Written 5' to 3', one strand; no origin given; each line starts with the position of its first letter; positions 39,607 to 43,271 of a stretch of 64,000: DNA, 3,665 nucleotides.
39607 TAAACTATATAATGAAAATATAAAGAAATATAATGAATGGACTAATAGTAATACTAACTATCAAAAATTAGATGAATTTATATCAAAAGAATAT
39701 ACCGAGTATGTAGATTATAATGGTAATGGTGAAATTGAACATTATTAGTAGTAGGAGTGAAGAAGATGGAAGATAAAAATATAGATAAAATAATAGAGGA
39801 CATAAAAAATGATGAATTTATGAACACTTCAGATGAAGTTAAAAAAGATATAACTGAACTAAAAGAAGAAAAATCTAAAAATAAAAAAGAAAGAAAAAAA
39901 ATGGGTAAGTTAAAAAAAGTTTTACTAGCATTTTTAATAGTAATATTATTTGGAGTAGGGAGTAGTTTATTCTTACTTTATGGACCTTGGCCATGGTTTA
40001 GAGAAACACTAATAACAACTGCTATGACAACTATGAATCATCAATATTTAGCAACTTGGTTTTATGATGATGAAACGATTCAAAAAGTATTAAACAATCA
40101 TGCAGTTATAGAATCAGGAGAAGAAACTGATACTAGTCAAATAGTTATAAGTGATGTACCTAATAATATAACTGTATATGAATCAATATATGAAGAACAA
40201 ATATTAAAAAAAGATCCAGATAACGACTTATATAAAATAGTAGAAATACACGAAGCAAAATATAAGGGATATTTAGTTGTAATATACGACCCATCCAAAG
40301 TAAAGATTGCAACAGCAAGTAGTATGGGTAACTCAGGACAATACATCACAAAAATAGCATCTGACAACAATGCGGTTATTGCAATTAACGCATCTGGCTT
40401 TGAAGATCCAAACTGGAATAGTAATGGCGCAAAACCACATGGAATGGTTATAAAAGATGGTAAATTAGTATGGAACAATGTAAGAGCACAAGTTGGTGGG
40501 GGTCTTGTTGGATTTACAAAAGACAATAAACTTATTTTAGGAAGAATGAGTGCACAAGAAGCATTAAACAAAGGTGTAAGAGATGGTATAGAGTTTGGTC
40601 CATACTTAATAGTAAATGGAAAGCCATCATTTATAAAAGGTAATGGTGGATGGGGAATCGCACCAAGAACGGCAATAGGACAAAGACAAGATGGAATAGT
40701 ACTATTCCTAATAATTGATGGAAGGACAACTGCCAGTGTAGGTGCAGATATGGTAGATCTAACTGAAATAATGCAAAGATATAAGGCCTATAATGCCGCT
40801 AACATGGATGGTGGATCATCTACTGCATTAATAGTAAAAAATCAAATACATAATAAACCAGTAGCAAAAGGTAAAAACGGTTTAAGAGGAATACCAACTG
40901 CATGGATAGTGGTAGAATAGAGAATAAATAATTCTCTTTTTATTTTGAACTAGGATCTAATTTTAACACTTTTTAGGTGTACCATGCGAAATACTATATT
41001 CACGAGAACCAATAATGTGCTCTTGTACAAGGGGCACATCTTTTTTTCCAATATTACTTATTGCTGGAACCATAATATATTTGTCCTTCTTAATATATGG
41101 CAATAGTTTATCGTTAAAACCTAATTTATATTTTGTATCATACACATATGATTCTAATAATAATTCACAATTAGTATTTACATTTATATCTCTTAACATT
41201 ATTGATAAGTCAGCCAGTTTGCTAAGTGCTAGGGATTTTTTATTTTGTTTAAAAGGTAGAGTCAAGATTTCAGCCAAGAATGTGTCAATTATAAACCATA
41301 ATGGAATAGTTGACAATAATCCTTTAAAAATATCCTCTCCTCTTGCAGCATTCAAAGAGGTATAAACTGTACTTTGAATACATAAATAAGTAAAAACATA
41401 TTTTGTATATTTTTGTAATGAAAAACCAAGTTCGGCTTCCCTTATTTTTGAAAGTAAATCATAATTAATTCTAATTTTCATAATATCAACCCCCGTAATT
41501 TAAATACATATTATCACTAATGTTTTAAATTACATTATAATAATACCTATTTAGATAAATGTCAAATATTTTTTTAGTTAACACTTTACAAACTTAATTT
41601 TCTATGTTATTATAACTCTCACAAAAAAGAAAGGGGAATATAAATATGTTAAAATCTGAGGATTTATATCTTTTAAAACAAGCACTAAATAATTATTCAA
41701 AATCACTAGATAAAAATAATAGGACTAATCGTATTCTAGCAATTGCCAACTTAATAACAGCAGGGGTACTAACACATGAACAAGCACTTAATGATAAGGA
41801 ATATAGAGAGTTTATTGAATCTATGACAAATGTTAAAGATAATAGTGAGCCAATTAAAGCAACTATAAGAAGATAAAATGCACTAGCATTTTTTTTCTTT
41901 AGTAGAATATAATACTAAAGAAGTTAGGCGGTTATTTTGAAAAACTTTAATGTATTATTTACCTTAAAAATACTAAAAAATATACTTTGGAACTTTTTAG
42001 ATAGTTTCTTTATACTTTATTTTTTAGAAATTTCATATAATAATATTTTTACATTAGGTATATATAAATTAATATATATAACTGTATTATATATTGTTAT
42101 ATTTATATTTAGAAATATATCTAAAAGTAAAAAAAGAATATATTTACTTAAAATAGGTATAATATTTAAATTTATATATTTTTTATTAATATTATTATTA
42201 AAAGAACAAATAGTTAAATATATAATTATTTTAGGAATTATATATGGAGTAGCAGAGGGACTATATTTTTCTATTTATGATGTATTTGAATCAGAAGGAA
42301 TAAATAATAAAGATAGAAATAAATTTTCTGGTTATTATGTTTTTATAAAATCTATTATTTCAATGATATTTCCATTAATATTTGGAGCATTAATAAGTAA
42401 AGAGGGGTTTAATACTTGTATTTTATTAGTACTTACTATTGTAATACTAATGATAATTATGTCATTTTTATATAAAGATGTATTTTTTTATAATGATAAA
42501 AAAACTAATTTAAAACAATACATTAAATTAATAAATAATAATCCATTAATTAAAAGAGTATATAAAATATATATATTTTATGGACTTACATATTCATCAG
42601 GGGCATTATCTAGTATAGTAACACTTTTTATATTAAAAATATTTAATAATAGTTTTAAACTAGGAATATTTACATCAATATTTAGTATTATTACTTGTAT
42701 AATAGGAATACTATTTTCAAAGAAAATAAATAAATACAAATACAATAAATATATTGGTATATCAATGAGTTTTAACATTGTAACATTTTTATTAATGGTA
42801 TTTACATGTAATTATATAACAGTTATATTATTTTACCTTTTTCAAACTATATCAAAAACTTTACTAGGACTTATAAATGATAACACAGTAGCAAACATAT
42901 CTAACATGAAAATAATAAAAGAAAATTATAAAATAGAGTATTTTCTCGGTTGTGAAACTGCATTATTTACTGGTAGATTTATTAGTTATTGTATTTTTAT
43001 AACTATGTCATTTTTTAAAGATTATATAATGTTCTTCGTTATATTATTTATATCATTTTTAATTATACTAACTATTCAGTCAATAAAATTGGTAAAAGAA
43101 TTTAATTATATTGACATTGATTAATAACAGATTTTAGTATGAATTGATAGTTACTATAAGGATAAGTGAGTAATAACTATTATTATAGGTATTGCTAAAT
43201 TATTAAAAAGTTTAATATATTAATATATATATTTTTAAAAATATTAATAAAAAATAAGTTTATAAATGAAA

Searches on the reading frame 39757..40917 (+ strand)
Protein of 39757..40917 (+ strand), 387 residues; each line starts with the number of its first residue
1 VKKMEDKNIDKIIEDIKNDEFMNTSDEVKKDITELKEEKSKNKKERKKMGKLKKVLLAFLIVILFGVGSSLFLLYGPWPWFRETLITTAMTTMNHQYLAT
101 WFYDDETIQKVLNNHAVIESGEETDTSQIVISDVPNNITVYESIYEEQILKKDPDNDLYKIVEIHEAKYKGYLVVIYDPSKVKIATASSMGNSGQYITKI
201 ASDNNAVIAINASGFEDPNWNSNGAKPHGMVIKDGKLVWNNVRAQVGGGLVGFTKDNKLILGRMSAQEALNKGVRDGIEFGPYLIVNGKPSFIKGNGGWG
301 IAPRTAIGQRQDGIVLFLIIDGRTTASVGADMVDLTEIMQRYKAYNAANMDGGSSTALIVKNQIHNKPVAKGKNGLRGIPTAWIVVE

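Call 37: search_protein_families(library=pfam, proteins=[window:39757-40917:+], max_evalue=0.001)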
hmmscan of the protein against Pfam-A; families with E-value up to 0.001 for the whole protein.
window:39757-40917:+ (387 aa): 1 family
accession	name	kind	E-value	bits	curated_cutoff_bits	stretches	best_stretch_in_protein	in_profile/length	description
PF09992.14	NAGPA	-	2.3e-43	148.8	25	1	204-386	1-169/169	Phosphodiester glycosidase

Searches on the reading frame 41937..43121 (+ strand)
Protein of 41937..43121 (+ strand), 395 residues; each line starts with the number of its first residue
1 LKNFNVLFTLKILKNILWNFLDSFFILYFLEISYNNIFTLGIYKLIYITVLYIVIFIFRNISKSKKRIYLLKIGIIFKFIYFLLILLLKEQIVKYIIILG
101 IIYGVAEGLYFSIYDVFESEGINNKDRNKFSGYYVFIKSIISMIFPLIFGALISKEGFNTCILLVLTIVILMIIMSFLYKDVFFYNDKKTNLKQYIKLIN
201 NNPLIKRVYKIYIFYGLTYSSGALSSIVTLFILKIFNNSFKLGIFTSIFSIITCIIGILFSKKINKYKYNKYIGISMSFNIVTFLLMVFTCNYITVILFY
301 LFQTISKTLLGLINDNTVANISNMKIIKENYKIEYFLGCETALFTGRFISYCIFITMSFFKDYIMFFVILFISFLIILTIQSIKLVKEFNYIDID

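Call 37: search_protein_families(library=pfam, proteins=[window:41937-43121:+], max_evalue=0.001)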
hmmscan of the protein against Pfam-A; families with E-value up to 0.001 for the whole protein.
window:41937-43121:+ (395 aa): 1 family
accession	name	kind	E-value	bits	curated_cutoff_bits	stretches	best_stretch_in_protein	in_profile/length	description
PF07690.21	MFS_1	-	2.2e-12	47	33.4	1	40-312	34-310/347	Major Facilitator Superfamily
